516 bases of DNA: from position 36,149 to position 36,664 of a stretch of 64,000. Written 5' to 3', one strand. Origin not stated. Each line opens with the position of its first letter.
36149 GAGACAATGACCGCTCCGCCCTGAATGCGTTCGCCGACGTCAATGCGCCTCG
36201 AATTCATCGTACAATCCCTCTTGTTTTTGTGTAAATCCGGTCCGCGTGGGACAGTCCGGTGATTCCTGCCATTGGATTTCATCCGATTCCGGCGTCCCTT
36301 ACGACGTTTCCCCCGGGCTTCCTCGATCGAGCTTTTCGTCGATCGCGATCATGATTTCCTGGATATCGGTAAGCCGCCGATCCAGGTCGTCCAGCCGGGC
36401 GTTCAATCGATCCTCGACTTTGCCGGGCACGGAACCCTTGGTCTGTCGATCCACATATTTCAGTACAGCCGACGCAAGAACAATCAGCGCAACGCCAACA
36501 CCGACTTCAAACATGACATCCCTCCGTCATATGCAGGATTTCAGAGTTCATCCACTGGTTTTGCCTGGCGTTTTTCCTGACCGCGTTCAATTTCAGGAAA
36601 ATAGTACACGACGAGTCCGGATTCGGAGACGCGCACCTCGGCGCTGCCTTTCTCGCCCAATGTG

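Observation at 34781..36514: Three paralogous PspB-like membrane proteins sharing a C-terminal RL(N/D)xRLxDL(D/E)RR(L/V)TD(I/V)QE(I/V)xIxxD(E/D)KL helix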

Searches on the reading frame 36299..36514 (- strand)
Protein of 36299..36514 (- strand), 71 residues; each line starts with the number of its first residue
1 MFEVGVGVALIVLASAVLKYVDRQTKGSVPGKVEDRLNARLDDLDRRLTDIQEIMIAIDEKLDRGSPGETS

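Call 3: search_protein_families(library=pfam, proteins=[window:36299-36514:-], max_evalue=1)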
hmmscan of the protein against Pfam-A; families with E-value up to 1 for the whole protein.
window:36299-36514:- (71 aa): 0 families

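Call 4: search_protein_families(library=ncbifam, proteins=[window:36299-36514:-], max_evalue=1)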
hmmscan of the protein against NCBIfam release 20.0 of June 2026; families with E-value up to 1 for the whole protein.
window:36299-36514:- (71 aa): 0 families

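Call 7: find_homologous_proteins(query=window:36299-36514:-, max_evalue=0.01)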
Query window:36299-36514:- (71 aa): 22 proteins with E <= 0.01 among 22 candidates.
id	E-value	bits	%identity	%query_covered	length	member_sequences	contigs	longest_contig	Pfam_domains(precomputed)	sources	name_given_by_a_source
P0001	2.0e-35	137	97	100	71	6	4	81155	-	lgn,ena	-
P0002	4.7e-33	129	92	100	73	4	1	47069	-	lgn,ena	-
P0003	7.8e-32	126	89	100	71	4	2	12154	-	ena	-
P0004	1.0e-29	119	85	100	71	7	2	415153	-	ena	-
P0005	8.0e-29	116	83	100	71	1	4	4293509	-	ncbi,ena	-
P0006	2.1e-28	115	83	100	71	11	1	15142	-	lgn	-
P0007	4.3e-28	114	85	99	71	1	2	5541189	-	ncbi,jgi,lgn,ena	jgi:hypothetical protein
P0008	5.6e-28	113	82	100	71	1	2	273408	-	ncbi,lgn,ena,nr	ncbi:MAG: hypothetical protein OXH06_06380 [Gemmatimonadetes bacterium]|nr:hypothetical protein [Gem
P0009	8.2e-28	113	83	100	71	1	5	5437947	-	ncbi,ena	-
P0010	1.2e-27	112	82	100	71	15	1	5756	-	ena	-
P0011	1.2e-27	112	89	90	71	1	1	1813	-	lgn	-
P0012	7.6e-27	110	79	99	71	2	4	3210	-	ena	-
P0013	1.5e-26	109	81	96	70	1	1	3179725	-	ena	-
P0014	1.7e-26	109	82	100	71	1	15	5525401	-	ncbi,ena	-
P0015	6.3e-26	107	79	100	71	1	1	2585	-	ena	-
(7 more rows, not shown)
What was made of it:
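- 36299..36514 (-): p71: 71-aa single-TM protein. It is the core member of the motif family and always the first motif gene after p209 in close relatives. Orthologues are 57-97% identical (call 7).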

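Call 8: find_encoding_contigs(protein=P0007, flank=8000, max_places=3)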
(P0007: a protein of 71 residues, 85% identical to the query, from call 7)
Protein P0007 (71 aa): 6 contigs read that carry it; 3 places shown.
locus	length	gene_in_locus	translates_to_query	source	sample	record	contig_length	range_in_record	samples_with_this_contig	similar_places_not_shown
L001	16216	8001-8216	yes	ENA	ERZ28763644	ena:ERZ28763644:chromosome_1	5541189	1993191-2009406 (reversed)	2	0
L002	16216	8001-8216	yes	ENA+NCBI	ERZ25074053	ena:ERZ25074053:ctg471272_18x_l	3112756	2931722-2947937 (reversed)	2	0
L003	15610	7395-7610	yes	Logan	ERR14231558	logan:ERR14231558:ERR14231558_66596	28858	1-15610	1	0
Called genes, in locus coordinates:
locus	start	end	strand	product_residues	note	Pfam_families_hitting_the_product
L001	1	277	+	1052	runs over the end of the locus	PF00873:ACR_tran, PF02355:SecD_SecF_C (faint), PF03176:MMPL (weak)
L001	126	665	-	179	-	-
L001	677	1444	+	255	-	PF00977:His_biosynth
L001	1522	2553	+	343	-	PF00586:AIRS, PF02769:AIRS_C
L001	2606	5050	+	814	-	PF00403:HMA, PF00122:E1-E2_ATPase, PF00702:Hydrolase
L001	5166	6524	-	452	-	PF01476:LysM, PF01520:Amidase_3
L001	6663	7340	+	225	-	PF04012:PspA_IM30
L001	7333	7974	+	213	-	-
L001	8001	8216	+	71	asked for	-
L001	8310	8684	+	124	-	PF01740:STAS, PF13466:STAS_2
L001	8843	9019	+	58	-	-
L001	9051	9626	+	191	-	PF04542:Sigma70_r2, PF08281:Sigma70_r4_2, PF04545:Sigma70_r4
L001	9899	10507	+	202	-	-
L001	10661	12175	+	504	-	PF01145:Band_7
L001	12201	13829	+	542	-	PF13181:TPR_8 (faint), PF23914:TPR_CcmH_CycH (faint), PF13414:TPR_11 (weak), PF00515:TPR_1 (weak), PF07719:TPR_2 (weak), PF13176:TPR_7 (weak), PF13424:TPR_12 (weak), PF02518:HATPase_c, +7 more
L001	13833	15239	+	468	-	PF00072:Response_reg, PF00158:Sigma54_activat, PF14532:Sigma54_activ_2, PF07728:AAA_5 (weak), PF25601:AAA_lid_14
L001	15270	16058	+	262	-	PF01073:3Beta_HSD, PF01370:Epimerase, PF04321:RmlD_sub_bind (faint), PF13460:NAD_binding_10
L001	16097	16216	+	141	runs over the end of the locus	PF07366:SnoaL, PF12680:SnoaL_2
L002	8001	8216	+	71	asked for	-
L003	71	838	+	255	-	PF00977:His_biosynth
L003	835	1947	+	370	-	PF00586:AIRS, PF02769:AIRS_C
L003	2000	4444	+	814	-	PF00403:HMA, PF00122:E1-E2_ATPase, PF00702:Hydrolase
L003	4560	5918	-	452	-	PF01476:LysM, PF01520:Amidase_3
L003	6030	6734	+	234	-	PF04012:PspA_IM30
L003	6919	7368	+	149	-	-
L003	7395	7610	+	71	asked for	-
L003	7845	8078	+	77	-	PF01740:STAS (weak), PF13466:STAS_2 (weak)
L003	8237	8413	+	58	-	-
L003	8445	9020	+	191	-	PF04542:Sigma70_r2, PF08281:Sigma70_r4_2, PF04545:Sigma70_r4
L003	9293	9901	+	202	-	-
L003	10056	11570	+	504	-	PF01145:Band_7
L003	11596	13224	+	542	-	PF13181:TPR_8 (faint), PF23914:TPR_CcmH_CycH (faint), PF13414:TPR_11 (weak), PF00515:TPR_1 (weak), PF07719:TPR_2 (weak), PF13176:TPR_7 (weak), PF13424:TPR_12 (weak), PF02518:HATPase_c, +7 more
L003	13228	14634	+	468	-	PF00072:Response_reg, PF00158:Sigma54_activat, PF14532:Sigma54_activ_2, PF07728:AAA_5 (weak), PF25601:AAA_lid_14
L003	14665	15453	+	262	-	PF01073:3Beta_HSD, PF01370:Epimerase, PF13460:NAD_binding_10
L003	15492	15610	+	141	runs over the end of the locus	PF07366:SnoaL, PF12680:SnoaL_2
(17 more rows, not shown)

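Call 9: find_encoding_contigs(protein=P0008, flank=8000, max_places=3)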
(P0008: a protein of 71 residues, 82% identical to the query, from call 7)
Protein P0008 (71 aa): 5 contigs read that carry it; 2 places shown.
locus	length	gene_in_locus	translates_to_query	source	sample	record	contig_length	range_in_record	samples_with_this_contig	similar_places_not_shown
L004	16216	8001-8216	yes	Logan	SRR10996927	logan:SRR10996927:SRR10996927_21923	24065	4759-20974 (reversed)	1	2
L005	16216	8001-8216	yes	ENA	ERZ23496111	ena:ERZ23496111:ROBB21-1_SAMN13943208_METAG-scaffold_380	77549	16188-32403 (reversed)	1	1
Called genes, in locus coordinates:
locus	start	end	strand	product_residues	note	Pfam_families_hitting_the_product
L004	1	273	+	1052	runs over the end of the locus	PF00873:ACR_tran, PF02355:SecD_SecF_C (faint), PF03176:MMPL (weak)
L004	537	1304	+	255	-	PF00977:His_biosynth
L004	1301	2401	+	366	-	PF00586:AIRS, PF02769:AIRS_C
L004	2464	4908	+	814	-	PF00403:HMA, PF00122:E1-E2_ATPase, PF00702:Hydrolase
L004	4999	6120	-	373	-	PF01476:LysM, PF01520:Amidase_3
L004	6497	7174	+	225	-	PF04012:PspA_IM30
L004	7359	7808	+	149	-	-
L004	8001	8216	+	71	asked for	-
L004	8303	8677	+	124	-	PF01740:STAS, PF13466:STAS_2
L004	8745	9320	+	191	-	-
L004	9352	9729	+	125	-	-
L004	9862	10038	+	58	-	-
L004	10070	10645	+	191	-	PF04542:Sigma70_r2, PF08281:Sigma70_r4_2, PF04545:Sigma70_r4 (weak)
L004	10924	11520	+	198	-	-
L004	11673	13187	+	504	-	PF01145:Band_7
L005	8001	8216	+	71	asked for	-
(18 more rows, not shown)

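Call 20: search_protein_representatives(alignment_id=A2)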
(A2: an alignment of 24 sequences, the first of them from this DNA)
Query: 24 sequences, 71 profile positions. Proteins with E-value up to 0.001 (for the whole library): 233; up to 1e-10: 55; up to 1e-30: 1. The best 150 are listed.
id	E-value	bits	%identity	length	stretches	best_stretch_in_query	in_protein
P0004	1.0e-35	137.6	-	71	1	1-71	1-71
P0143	4.2e-30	119.6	-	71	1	2-67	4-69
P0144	2.1e-26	107.8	-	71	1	1-68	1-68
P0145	1.1e-25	105.5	-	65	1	1-65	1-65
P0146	8.4e-25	102.7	-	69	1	3-65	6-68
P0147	6.0e-24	99.9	-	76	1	9-66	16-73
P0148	3.0e-23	97.7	-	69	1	1-66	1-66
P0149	1.1e-19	86.2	-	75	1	1-66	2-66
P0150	1.2e-19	86.2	-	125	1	2-69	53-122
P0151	2.2e-19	85.3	-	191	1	1-68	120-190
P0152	1.8e-18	82.4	-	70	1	1-68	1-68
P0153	4.3e-18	81.2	-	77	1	6-67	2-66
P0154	4.9e-17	77.8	-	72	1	4-68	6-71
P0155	8.4e-17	77.0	-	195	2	2-64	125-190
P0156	1.6e-16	76.2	-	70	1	3-63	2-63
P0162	3.8e-14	68.5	-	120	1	7-69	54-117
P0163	4.0e-14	68.5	-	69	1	1-66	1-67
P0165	6.2e-14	67.9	-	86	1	2-69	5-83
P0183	4.4e-12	61.9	-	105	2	5-68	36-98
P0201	2.6e-10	56.3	-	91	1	4-66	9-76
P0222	1.4e-08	50.7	-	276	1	4-65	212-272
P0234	5.6e-08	48.8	-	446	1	6-69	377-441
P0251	1.6e-07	47.3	-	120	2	17-68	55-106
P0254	1.8e-07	47.1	-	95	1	4-64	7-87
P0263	3.5e-07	46.2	-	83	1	3-67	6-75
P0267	4.5e-07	45.9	-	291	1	6-65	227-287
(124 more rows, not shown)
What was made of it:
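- There are 233 representatives at E<=1e-3 and 55 at E<=1e-10 in 1.84 billion proteins (call 20).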

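Call 25: search_protein_families(library=pfam, alignment_id=A3, max_evalue=1)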
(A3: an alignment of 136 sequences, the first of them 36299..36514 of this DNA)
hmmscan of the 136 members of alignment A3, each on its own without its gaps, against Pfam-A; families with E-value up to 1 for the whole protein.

A. member 1, window:36299-36514:- (71 aa): 0 families

B. families by the number of members that match (of 136 scanned): 253 families (the first 25 are shown)
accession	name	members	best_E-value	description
PF23991.1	DUF7310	15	0.00084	Coiled-coil region of unknown function (DUF7310)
PF10779.14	XhlA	12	0.013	Haemolysin XhlA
PF20990.2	DUF2207_C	11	0.0062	Predicted membrane protein (DUF2207) C-terminal domain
PF06398.17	Pex24p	10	0.00045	Integral peroxisomal membrane peroxin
PF05531.17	NPV_P10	10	0.00065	Nucleopolyhedrovirus P10 protein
PF02895.20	H-kinase_dim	9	0.0049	Signal transducing histidine kinase, homodimeric domain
PF02319.26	E2F_TDP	8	0.016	E2F/DP family winged-helix DNA-binding domain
PF06452.16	CBM9_1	6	1.8e-09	Carbohydrate family 9 binding domain-like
PF02346.21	Vac_Fusion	6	0.0076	Chordopoxvirus multifunctional envelope protein A27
PF16326.10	ABC_tran_CTD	6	0.081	ABC transporter C-terminal domain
PF15855.10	DUF4726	5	6.8e-05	Domain of unknown function (DUF4726)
PF04102.17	SlyX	5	0.00085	SlyX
PF06667.17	PspB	5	0.001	Phage shock protein B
PF10112.14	Halogen_Hydrol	5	0.0046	5-bromo-4-chloroindolyl phosphate hydrolysis protein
PF06825.17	HSBP1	5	0.011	Heat shock factor binding protein 1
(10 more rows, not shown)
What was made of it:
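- Other coiled-coil models hit more members, DUF7310 with 15 and XhlA with 12 (call 25).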

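Call 33: find_related_loci(query=A5, collection=genome_contigs, flank=8000)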
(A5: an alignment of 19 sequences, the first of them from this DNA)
Query A5 (66 aa) in genome_contigs; peptide patterns used: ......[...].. (x = any residue, [..] = any of these).
25 stretches matched a pattern; 23 encode a relative of the query (tblastn E <= 1e-3); 23 distinct loci.
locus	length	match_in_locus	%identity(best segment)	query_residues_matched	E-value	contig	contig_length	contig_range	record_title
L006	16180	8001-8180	72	1-60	4e-25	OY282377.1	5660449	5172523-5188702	MAG: uncultured Latescibacteria bacterium genome assembly, chromosome: 1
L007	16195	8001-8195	60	1-65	2e-23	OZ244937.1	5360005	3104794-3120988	MAG: Candidatus Latescibacterota bacterium isolate 1c493fcc-a489-4500-a9bd-4f4019e95c1e genome assembly, chromosome: 1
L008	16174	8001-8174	69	1-58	2e-23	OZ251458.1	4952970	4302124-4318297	MAG: Candidatus Latescibacterota bacterium isolate 0d485872-e18d-4011-b7de-a34ce824adf8 genome assembly, chromosome: 1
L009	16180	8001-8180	62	1-60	6e-23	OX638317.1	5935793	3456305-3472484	MAG: uncultured Latescibacteria bacterium isolate cbbe8a84-e08a-4d06-a76e-2eb930d8ff24 genome assembly, chromosome: 1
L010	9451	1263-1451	65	1-63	5e-23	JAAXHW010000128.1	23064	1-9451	MAG: Candidatus Latescibacterota bacterium isolate Plut_88899 unfiltered_Plut_88899_genomic_contig_1023142, whole genome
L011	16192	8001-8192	66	1-64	9e-26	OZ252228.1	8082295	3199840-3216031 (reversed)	MAG: Candidatus Latescibacterota bacterium isolate 2d5a3a6b-ac94-4199-888f-c4fbb53c5f42 genome assembly, chromosome: 1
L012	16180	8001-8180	65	1-60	1e-22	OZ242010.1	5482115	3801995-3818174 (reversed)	MAG: Candidatus Latescibacterota bacterium isolate 318c57a3-5c92-4b38-acc3-b9680ed3e2d2 genome assembly, chromosome: 1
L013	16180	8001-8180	63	1-60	1e-22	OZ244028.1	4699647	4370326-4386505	MAG: Candidatus Latescibacterota bacterium isolate bd5b79a9-654a-4f06-b92f-bece6890e083 genome assembly, chromosome: 1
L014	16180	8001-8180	60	1-60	7e-22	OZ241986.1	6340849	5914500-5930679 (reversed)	MAG: Candidatus Latescibacterota bacterium isolate 0d522d25-140f-41b3-910f-d932058e053c genome assembly, chromosome: 1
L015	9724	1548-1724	63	1-59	1e-21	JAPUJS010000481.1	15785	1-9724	MAG: bacterium isolate KW1-S15_112 KW1-S15_112_cg481, whole genome shotgun sequence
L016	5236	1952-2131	63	1-60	6e-21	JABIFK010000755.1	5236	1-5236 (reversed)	MAG: Candidatus Latescibacterota bacterium isolate SI053_bin19 k141_856560, whole genome shotgun sequence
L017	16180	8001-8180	43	2-60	3e-11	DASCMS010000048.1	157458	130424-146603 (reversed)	MAG TPA_asm: Candidatus Latescibacterota bacterium isolate Fu_MAG_110 c_000000465331, whole genome shotgun sequence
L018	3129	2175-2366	38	2-60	7e-10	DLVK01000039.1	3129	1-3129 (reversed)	MAG TPA_asm: Rhodospirillaceae bacterium isolate UBA9261 contig_14464, whole genome shotgun sequence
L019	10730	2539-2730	34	1-60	2e-9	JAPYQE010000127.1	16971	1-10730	MAG: Candidatus Latescibacterota bacterium isolate PW2.concoct.70_sub PW2_4033_length_16971_cov_7.778021, whole genome s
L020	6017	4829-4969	47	14-60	2e-9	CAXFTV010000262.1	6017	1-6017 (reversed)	MAG TPA_asm: uncultured bacterium isolate ERR599111_concoct_57 genome assembly, contig: ERZ841489.294125, whole genome s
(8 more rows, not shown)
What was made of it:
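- Tried and rejected: A narrower alignment worked but restricted the scan to the pattern ERRLTD[VIT]QD (call 33).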

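Call 43: search_protein_families(library=pfam, proteins=[P0143, P0155, P0251, P0147, P0263, P0153, P0222, P0163, P0154, P0254], max_evalue=10)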
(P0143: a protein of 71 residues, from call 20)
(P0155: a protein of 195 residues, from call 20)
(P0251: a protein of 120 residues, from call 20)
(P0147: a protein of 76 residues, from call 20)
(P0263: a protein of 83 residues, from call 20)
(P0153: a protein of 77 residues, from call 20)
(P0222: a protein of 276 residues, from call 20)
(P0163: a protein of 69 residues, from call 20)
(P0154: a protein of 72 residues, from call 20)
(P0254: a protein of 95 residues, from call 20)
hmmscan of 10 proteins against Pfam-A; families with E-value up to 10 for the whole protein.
P0143 (71 aa): 1 family
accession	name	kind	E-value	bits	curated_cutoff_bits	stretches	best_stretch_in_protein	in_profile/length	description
PF18982.5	JetA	-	0.14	11.1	26.2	1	26-66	220-260/434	Wadjet protein JetA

P0155 (195 aa): 10 families
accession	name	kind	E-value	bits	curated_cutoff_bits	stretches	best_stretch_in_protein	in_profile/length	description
PF15855.10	DUF4726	-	6.8e-05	23.5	27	2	85-120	32-67/101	Domain of unknown function (DUF4726)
PF09928.14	DUF2160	-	0.00017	22.2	28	1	1-81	2-83/88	Predicted small integral membrane protein (DUF2160)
PF01032.23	FecCD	-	0.094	12.2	26.5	1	42-76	259-293/311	FecCD transport family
PF05064.18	Nsp1_C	-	0.12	12.7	24.1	1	78-114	68-104/114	Nsp1-like C-terminal region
PF10779.14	XhlA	-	0.16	12.6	34.7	1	159-188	5-34/67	Haemolysin XhlA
PF23991.1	DUF7310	-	0.19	12.7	40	1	158-180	30-52/83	Coiled-coil region of unknown function (DUF7310)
PF03647.18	Tmemb_14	-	0.76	10.9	24.8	0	128-147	2-21/92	Transmembrane proteins 14C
PF06667.17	PspB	-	1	9.9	25.6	1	158-174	48-64/73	Phage shock protein B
PF12669.12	FeoB_associated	-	2.2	9.1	27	1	127-151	3-27/44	FeoB-associated Cys-rich membrane protein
PF02687.27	FtsX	-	3.3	8.2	25.5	1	8-68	56-116/120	FtsX-like permease C-terminal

P0251 (120 aa): 19 families
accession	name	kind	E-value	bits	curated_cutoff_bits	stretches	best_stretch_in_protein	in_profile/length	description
PF04977.20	DivIC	-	0.0034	17.6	28.9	1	44-91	5-52/80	Septum formation initiator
PF19111.5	DUF5798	-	0.01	16.4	27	1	63-106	8-51/89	Family of unknown function (DUF5798)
PF19579.4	FtsL_2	-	0.014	15.7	24.6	1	37-118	15-94/100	Bacteriodetes cell division protein (FtsL-like)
PF02346.21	Vac_Fusion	-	0.016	15.3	24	1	73-105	3-35/56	Chordopoxvirus multifunctional envelope protein A27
PF07888.16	CALCOCO1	-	0.026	13.9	36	1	56-107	54-103/496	Calcium binding and coiled-coil domain (CALCOCO1) like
PF02895.20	H-kinase_dim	-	0.044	14.7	23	1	64-94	34-66/68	Signal transducing histidine kinase, homodimeric domain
PF08702.15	Fib_alpha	-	0.059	14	29.9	1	61-107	78-125/143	Fibrinogen alpha/beta chain family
PF09177.16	STX6_10_61_N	-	0.07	14.1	29.4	1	58-105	30-78/99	Syntaxin 6/10/61, N-terminal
PF08395.17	7tm_7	-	0.076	12.7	26.6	1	4-87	239-323/370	7tm Chemosensory receptor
PF03233.18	Cauli_AT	-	0.077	13.4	24.8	1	46-97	86-138/163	Aphid transmission protein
PF10732.14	DUF2524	-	0.089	13.5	25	1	55-106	18-71/84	Protein of unknown function (DUF2524)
PF08592.16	Anthrone_oxy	-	0.098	13.3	27.3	1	12-76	14-83/106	Anthrone oxygenase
PF06667.17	PspB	-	0.12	12.9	25.6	1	56-93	27-64/73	Phage shock protein B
PF22469.2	RavJ_Peptidase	-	0.19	11.7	26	1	37-72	53-89/202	RavJ, Peptidase domain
PF02388.22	FemAB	-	0.33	10.2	24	1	54-99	260-305/406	FemAB family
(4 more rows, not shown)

P0147 (76 aa): 0 families

P0263 (83 aa): 0 families

P0153 (77 aa): 8 families
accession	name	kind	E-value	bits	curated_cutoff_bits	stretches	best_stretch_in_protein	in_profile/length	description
PF15855.10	DUF4726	-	0.0019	18.8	27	1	29-72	24-67/101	Domain of unknown function (DUF4726)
PF10779.14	XhlA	-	0.025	15.2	34.7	1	32-61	5-34/67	Haemolysin XhlA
PF05531.17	NPV_P10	-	0.035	15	29.8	1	33-64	37-68/75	Nucleopolyhedrovirus P10 protein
PF23991.1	DUF7310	-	0.048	14.6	40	1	30-57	29-56/83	Coiled-coil region of unknown function (DUF7310)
PF13600.11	DUF4140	-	0.072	14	27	1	7-61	40-95/98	N-terminal domain of unknown function (DUF4140)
PF10232.14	Med8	-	0.11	12.5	28.3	1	33-68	5-40/231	Mediator of RNA polymerase II transcription complex subunit 8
PF15932.10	DUF4748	-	0.24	11.6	27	1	8-39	12-39/52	Domain of unknown function (DUF4748)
PF12841.12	YvrJ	-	0.25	11.4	29.5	1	35-52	18-35/36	YvrJ protein family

P0222 (276 aa): 12 families
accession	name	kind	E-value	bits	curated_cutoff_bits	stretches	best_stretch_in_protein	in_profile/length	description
PF00627.37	UBA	-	0.00061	20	22.4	1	50-67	3-20/37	UBA/TS-N domain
PF13338.12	AbiEi_4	-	0.0027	18.2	25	0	129-146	18-35/49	Transcriptional regulator, AbiEi antitoxin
PF18255.9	SAM_DprA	-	0.0058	17.1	26.2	0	168-182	6-20/62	DNA processing protein A sterile alpha motif domain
PF05164.18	ZapA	-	0.0094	16.7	23.8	1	138-174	31-67/88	Cell division protein ZapA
PF02787.25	CPSase_L_D3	-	0.014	15.8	26.6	0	81-123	37-75/80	Carbamoyl-phosphate synthetase large chain, oligomerisation domain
PF18480.7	DUF5615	-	0.025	14.9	23.8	0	43-69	4-30/110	Domain of unknown function (DUF5615)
PF00440.29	TetR_N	-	0.028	14.6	24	1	112-134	7-29/47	Bacterial regulatory proteins, tetR family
PF04187.18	Cofac_haem_bdg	-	0.064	13.7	27.7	0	156-187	98-130/213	Haem-binding uptake, Tiki superfamily, ChaN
PF21574.2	Cas9_PI_C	-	0.096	13.1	27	0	116-142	24-50/63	CRISPR-associated endonuclease Cas9, C-terminal domain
PF09421.15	FRQ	-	0.098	11.1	26.6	1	97-113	478-494/983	Frequency clock protein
PF19634.4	DUF6137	-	0.14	12.5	25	0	103-130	14-41/82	Family of unknown function (DUF6137)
PF03958.22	Secretin_N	-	0.75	10.5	28.2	0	75-88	46-59/69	Bacterial type II/III secretion system short domain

P0163 (69 aa): 0 families

P0154 (72 aa): 1 family
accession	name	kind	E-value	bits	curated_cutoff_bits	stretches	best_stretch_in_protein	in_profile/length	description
PF07889.17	DUF1664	-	0.15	12.5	34.6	1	39-72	91-124/124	Protein of unknown function (DUF1664)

P0254 (95 aa): 0 families
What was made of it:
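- On PspB (PF06667 / TIGR02976): Among 136 family members, 5 hit PF06667 weakly; the best E-value is 1e-3 and the two inspected scores are 9.9 and 12.9 bits against a cutoff of 25.6 (calls 25, 43).
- The Pfam PspB model touches 5 of 136 members in the same register (calls 25, 43). All scores are below threshold: 9.9 and 12.9 bits for the two members inspected, against a cutoff of 25.6 (call 43).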
